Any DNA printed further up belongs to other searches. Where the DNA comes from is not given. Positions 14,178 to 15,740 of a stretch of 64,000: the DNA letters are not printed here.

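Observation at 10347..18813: AT-rich accessory locus: T9SS LRR surface protein, duplicated [Gly-rich small protein + tandem-domain lipoprotein] cassette and a GT::LanC-like fusion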

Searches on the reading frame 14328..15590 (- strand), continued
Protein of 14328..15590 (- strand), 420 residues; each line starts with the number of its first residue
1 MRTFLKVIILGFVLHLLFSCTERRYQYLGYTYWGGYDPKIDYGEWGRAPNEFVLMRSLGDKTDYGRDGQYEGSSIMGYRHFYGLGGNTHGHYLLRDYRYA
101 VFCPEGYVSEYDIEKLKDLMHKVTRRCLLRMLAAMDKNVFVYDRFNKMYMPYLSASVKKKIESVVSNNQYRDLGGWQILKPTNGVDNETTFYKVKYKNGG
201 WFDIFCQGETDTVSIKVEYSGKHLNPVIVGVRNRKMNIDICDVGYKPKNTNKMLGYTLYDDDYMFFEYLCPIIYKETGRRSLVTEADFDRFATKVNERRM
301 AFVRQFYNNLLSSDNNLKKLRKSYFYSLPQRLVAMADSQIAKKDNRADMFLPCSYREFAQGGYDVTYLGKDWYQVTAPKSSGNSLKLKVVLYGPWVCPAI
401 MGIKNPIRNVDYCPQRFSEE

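Call 65: search_solved_structures(query=A3, max_evalue=10)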
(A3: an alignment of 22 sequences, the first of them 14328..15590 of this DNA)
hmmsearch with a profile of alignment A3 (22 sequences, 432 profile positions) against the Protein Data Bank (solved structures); distinct sequences matched with E-value up to 10: 0.

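Call 102: find_related_loci(query=A3, collection=viral_contigs, flank=6000)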
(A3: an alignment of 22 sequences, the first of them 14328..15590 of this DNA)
Query A3 (420 aa) in viral_contigs; peptide patterns used: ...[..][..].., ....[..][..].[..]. (x = any residue, [..] = any of these).
57 stretches matched a pattern, but none encodes a relative of the query by tblastn (E <= 1e-3).
